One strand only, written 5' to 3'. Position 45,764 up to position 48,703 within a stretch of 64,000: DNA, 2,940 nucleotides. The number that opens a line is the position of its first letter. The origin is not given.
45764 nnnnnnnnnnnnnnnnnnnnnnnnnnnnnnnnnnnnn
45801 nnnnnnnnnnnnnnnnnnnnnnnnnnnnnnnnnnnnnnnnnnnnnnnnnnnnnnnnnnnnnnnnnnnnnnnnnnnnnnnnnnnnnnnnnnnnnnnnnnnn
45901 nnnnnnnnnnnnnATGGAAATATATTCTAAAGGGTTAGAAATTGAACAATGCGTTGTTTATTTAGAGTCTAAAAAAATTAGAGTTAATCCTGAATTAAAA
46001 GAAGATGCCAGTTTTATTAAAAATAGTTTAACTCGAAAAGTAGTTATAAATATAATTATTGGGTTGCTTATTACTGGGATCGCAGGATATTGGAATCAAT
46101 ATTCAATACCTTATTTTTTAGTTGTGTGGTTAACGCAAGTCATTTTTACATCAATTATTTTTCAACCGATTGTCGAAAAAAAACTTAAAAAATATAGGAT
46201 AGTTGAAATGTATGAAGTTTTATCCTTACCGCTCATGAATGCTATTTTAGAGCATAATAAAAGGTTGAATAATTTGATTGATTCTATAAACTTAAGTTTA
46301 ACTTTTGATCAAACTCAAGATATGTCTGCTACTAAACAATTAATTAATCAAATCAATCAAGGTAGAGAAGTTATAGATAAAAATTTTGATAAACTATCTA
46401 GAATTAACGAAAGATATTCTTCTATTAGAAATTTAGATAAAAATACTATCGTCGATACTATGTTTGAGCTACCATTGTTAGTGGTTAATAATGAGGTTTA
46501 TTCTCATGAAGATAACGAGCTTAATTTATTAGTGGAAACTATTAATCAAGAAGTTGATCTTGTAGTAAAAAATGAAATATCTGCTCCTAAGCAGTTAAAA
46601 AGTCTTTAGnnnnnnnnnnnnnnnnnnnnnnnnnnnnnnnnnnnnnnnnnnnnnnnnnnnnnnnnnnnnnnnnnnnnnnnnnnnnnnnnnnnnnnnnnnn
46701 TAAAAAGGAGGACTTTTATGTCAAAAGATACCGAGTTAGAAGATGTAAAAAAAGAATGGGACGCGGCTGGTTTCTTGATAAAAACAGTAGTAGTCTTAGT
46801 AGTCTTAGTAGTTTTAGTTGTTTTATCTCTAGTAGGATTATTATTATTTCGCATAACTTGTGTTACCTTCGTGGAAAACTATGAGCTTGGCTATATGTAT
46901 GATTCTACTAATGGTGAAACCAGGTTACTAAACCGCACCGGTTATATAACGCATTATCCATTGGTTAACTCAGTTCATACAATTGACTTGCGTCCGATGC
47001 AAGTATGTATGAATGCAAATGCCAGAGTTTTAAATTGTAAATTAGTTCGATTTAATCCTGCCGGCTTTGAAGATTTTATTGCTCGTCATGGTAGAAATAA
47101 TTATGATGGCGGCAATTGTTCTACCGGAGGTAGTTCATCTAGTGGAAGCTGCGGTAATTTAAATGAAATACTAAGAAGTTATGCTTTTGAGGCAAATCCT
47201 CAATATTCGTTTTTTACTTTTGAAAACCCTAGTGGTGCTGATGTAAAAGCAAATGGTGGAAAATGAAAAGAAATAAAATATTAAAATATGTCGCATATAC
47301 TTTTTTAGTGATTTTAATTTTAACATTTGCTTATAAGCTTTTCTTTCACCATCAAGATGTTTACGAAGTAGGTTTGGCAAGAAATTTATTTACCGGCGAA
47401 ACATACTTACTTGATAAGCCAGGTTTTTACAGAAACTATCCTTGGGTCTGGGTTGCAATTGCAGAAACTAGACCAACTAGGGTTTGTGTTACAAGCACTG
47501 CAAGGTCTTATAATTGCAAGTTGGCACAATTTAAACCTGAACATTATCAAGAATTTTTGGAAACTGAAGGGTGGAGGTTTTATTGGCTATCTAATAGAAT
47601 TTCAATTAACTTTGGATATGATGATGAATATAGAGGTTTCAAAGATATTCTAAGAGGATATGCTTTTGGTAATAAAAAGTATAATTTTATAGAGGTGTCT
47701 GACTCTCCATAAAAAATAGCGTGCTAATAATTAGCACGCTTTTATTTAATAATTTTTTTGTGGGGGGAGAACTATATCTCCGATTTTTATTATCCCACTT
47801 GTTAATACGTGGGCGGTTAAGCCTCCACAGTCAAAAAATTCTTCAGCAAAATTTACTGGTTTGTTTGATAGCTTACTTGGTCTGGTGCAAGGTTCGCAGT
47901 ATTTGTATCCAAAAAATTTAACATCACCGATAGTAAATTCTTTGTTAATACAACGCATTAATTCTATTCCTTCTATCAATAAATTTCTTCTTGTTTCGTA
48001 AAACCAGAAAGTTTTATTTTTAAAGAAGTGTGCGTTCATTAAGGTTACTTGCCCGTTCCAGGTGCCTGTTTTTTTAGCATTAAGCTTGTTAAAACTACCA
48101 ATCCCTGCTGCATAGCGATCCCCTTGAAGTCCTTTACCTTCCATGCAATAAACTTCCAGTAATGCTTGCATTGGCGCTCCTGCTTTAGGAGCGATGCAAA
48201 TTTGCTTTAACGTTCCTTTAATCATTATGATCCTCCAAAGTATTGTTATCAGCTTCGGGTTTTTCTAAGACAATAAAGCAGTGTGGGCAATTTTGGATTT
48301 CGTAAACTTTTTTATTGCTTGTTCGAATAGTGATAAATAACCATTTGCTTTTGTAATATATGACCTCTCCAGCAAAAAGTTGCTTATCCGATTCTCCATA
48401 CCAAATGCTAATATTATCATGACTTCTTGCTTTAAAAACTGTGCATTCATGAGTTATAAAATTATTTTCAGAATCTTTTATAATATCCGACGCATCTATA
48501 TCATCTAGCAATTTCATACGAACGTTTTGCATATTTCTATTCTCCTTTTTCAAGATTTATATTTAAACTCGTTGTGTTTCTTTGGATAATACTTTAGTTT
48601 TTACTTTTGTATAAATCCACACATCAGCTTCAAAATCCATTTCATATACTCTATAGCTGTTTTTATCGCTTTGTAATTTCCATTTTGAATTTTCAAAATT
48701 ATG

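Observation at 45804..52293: A 6.5 kb island of small unknown genes inserted between fusA and tuf in the str operon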

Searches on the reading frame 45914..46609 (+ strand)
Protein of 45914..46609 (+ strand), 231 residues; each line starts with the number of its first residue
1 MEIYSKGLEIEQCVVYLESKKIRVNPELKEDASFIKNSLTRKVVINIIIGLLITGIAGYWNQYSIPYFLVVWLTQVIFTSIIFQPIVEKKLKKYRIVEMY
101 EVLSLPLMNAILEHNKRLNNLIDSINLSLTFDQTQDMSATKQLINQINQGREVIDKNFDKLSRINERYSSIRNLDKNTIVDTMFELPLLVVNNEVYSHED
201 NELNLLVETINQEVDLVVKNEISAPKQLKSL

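Call 6: search_protein_families(library=pfam, max_evalue=0.1, proteins=[window:45914-46609:+])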
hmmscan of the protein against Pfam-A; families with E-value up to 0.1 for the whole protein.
window:45914-46609:+ (231 aa): 2 families
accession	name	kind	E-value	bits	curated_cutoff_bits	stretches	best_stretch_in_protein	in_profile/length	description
PF21928.1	XLF_CC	-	0.052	13.9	27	0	103-125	9-31/53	XLF protein coiled-coil region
PF19219.5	CoV_NSP15_N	-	0.076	13.7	27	0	175-207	11-43/61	Coronavirus replicase NSP15, N-terminal oligomerisation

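Call 20: search_protein_families(library=padloc, max_evalue=0.1, proteins=[window:45914-46609:+])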
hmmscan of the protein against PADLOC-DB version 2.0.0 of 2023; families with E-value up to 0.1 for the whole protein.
window:45914-46609:+ (231 aa): 0 families

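Call 21: search_protein_families(library=phrogs, max_evalue=0.1, proteins=[window:45914-46609:+])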
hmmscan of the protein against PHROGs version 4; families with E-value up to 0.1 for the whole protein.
window:45914-46609:+ (231 aa): 1 family
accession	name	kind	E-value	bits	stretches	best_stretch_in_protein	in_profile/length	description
phrog_20732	-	unknown function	0.078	14.1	1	56-102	75-122/157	-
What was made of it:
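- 45914..46609 (+): i01: 231 aa, two hydrophobic segments (about aa 42-59 and 65-87) then a long helical, coiled-coil-like tail. Position-conserved resident. No Pfam, PADLOC or PHROG hit (calls 6, 20, 21).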

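Call 22: search_protein_families(library=ncbifam, max_evalue=0.1, proteins=[window:45914-46609:+])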
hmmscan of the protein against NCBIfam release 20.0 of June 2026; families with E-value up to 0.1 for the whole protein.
window:45914-46609:+ (231 aa): 2 families
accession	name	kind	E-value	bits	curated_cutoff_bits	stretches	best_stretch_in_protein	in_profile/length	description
NF047664.1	LIMLP_16025_fam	subfamily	0.018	15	140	1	139-170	19-50/80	LIMLP_16025 family protein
NF040906.3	GguB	equivalog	0.021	14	450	1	40-109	85-153/375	multiple monosaccharide ABC transporter permease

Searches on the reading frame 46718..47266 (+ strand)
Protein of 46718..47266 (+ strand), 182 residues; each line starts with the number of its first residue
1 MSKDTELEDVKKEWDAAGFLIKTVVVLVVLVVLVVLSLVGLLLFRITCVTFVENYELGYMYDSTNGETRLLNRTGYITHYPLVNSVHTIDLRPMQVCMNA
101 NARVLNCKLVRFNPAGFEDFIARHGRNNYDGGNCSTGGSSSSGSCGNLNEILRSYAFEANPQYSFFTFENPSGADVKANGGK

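Call 6: search_protein_families(library=pfam, max_evalue=0.1, proteins=[window:46718-47266:+])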
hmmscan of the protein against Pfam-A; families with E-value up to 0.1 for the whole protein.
window:46718-47266:+ (182 aa): 0 families

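Call 20: search_protein_families(library=padloc, max_evalue=0.1, proteins=[window:46718-47266:+])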
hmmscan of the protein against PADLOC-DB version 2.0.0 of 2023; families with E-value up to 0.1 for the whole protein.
window:46718-47266:+ (182 aa): 0 families

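Call 21: search_protein_families(library=phrogs, max_evalue=0.1, proteins=[window:46718-47266:+])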
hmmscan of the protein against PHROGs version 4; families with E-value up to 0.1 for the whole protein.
window:46718-47266:+ (182 aa): 0 families

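Call 22: search_protein_families(library=ncbifam, max_evalue=0.1, proteins=[window:46718-47266:+])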
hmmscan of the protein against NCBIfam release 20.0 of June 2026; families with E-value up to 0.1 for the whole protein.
window:46718-47266:+ (182 aa): 0 families

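Call 45: find_related_loci(query=A1, collection=viral_contigs, flank=8000)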
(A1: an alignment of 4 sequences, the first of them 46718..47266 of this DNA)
Query A1 (182 aa) in viral_contigs; peptide patterns used: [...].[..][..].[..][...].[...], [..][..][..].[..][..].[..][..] (x = any residue, [..] = any of these).
79 stretches matched a pattern; 6 encode a relative of the query (tblastn E <= 1e-3); 6 distinct loci.
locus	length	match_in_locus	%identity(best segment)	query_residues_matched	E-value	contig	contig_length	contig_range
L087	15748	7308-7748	45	28-179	7e-41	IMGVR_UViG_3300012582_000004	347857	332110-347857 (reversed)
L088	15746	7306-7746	45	28-179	7e-41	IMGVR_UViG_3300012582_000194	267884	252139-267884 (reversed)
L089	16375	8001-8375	52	28-160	1e-37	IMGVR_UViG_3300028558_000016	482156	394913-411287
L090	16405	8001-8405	47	25-167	7e-36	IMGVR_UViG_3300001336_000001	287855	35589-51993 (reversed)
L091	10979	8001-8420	43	28-167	1e-33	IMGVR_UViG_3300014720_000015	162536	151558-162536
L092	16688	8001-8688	48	41-160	1e-30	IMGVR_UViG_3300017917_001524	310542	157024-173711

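Call 50: search_solved_structures(query=A2, max_evalue=10, show_alignments=2)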
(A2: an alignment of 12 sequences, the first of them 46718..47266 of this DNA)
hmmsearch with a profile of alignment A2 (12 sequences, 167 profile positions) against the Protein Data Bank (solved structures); distinct sequences matched with E-value up to 10: 0.
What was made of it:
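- On SPFH / Band 7 (i02, i03): No PDB sequence-profile hit (call 50).
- Tried and rejected: No match (call 50).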

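Call 74: predict_structure(alignment_id=A6)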
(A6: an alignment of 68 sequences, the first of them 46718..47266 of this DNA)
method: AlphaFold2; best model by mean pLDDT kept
length: 182 residues; sequences in the alignment: 68
mean_pLDDT: 88.2   pTM: 0.75
mean pLDDT of the five models: 88.2, 88.2, 88.1, 87.6, 87.5
residues with pLDDT >= 90: 129; 70-90: 25; 50-70: 24; < 50: 4
segments of 3 or more residues with pLDDT < 50: none
pLDDT, mean of each block of 10 residues (from residue 1): 71 85 96 98 97 98 98 97 97 94 93 97 95 62 74 93 91 58 49
secondary structure, 60 per line:
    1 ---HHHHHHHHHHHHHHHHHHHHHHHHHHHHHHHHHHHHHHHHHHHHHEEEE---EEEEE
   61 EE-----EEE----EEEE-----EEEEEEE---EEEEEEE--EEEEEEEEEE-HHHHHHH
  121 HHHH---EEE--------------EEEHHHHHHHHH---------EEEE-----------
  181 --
elements in order: H4-48 E49-52 E56-62 E68-70 E75-78 E84-90 E94-100 E103-112 H114-124 E128-130 E145-147 H148-156 E166-169
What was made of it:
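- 46718..47266 (+): i02: 182 aa, N-terminal membrane helix plus mini-SPFH-like domain. First gene of the tandem pair. AF2 pLDDT 88, pTM 0.75 (call 74).
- On SPFH / Band 7 (i02, i03): High-confidence model (call 74). The protein ends about 130 aa after the membrane helix, and only short helices are predicted (call 74).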

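Call 86: fold_search(model_id=the predicted structure, library=viral)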
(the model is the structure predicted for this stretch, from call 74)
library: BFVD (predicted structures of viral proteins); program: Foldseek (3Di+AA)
matches with E <= 10: 592; with E <= 0.001: 0
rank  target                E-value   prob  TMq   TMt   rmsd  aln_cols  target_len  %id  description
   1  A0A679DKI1            1.1e-03  1.00  0.37  0.17   7.4       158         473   11  (no name in the UniProt tables at hand)
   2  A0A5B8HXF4            1.6e-03  1.00  0.35  0.21   5.4       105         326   12  Band 7 domain-containing protein [Mimiviridae sp. ChoanoV1]
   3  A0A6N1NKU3            2.5e-03  1.00  0.39  0.25   8.3       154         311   15  Band 7 domain-containing protein [Tupanvirus deep ocean]
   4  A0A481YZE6            2.6e-03  1.00  0.41  0.26   4.2       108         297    9  Band 7 domain-containing protein [Marseillevirus LCMAC202]
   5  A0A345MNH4            2.8e-03  1.00  0.40  0.24   4.1       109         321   16  (no name in the UniProt tables at hand)
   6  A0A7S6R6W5            3.0e-03  1.00  0.42  0.28   4.6       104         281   17  SPFH-domain membrane protein [Rhizobium phage Pasto]
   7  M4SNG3                5.4e-03  1.00  0.36  0.17   4.6       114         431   12  Uncharacterized protein [Pseudoalteromonas phage pYD6-A]
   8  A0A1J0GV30            5.4e-03  1.00  0.34  0.21   8.3       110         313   14  SPFH protein domain [Vibrio phage vB_VspP_pVa5]
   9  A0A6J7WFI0            5.7e-03  0.98  0.31  0.32   6.6       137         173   15  HflK, HflK protein [uncultured Caudovirales phage]
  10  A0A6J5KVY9            6.5e-03  1.00  0.44  0.30   4.6       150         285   14  Band 7 domain containing protein [uncultured Caudovirales phage]
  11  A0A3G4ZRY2            6.9e-03  1.00  0.43  0.29   3.3       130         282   12  Band 7 domain-containing protein [Terrestrivirus sp.]
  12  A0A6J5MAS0            9.8e-03  1.00  0.40  0.29   6.6       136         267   14  Band 7 domain containing protein [uncultured Caudovirales phage]
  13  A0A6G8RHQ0            2.7e-02  0.99  0.37  0.49  11.0       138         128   12  Putative SPFH domain-containing protein/band 7 family protein [Salmonella phage bastian]
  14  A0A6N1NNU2            3.2e-02  1.00  0.37  0.24   6.4       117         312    9  Band 7 domain-containing protein [Tupanvirus deep ocean]
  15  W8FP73                3.9e-02  0.98  0.32  0.16   6.7       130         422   11  (no name in the UniProt tables at hand)
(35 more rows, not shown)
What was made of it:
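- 46718..47266 (+): BFVD hits are Band 7/SPFH proteins (call 86).
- On SPFH / Band 7 (i02, i03): Top BFVD hits are Band 7/SPFH proteins, probability about 1.0, E about 1e-3 (call 86).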

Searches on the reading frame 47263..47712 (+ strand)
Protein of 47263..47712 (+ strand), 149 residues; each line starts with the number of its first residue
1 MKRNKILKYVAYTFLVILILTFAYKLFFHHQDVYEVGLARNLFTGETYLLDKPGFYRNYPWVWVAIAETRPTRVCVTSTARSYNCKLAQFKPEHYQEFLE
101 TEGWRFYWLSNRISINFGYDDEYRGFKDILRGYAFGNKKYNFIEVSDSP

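Call 6: search_protein_families(library=pfam, max_evalue=0.1, proteins=[window:47263-47712:+])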
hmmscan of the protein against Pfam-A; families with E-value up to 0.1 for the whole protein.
window:47263-47712:+ (149 aa): 0 families

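Call 20: search_protein_families(library=padloc, max_evalue=0.1, proteins=[window:47263-47712:+])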
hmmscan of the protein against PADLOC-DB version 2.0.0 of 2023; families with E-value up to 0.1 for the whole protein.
window:47263-47712:+ (149 aa): 0 families

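Call 21: search_protein_families(library=phrogs, max_evalue=0.1, proteins=[window:47263-47712:+])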
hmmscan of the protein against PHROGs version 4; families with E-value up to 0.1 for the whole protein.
window:47263-47712:+ (149 aa): 1 family
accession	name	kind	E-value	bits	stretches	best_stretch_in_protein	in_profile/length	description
phrog_34800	-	unknown function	0.014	16.6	1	1-33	8-40/67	-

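Call 22: search_protein_families(library=ncbifam, max_evalue=0.1, proteins=[window:47263-47712:+])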
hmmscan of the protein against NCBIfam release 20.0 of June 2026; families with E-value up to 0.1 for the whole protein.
window:47263-47712:+ (149 aa): 0 families

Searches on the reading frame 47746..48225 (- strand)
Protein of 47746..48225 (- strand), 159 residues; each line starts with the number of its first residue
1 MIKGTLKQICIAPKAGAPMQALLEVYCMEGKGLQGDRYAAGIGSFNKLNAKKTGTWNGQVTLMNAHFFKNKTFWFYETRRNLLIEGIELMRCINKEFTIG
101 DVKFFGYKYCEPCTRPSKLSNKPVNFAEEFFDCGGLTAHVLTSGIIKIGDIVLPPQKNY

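Call 6: search_protein_families(library=pfam, max_evalue=0.1, proteins=[window:47746-48225:-])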
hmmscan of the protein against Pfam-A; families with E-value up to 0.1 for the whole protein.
window:47746-48225:- (159 aa): 1 family
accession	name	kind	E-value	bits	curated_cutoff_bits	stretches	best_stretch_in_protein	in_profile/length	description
PF03473.23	MOSC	-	6.1e-06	26.7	22.7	1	77-152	36-119/120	MOSC domain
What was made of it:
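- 47746..48225 (-): i04: 159 aa MOSC-domain protein. Pfam PF03473, 26.7 bits against the cut-off of 22.7 (call 6).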

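Call 22: search_protein_families(library=ncbifam, max_evalue=0.1, proteins=[window:47746-48225:-])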
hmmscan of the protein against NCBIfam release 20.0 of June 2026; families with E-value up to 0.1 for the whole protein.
window:47746-48225:- (159 aa): 1 family
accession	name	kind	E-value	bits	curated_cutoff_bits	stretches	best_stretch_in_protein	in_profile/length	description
NF045519.1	NiFeSe_H2_mat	exception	0.079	12.8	190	0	41-85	17-60/152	NiFeSe hydrogenase maturation protease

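Call 96: search_protein_families(library=padloc, max_evalue=0.01, proteins=[window:47746-48225:-])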
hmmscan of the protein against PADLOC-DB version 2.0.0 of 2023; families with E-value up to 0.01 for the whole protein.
window:47746-48225:- (159 aa): 0 families

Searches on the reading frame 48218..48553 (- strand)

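Call 6: search_protein_families(library=pfam, max_evalue=0.1, proteins=[window:48218-48553:-])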
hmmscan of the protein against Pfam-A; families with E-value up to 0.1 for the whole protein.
window:48218-48553:- (111 aa): 1 family
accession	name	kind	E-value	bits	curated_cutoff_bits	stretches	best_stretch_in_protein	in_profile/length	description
PF02552.22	CO_dh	-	0.0078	16.4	21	1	23-77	74-128/168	CO dehydrogenase beta subunit/acetyl-CoA synthase epsilon subunit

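Call 20: search_protein_families(library=padloc, max_evalue=0.1, proteins=[window:48218-48553:-])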
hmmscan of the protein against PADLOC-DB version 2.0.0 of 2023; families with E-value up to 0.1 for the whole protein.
window:48218-48553:- (111 aa): 0 families

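Call 21: search_protein_families(library=phrogs, max_evalue=0.1, proteins=[window:48218-48553:-])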
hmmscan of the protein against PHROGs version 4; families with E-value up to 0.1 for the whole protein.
window:48218-48553:- (111 aa): 0 families

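Call 22: search_protein_families(library=ncbifam, max_evalue=0.1, proteins=[window:48218-48553:-])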
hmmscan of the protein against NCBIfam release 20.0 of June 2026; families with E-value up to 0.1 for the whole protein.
window:48218-48553:- (111 aa): 0 families
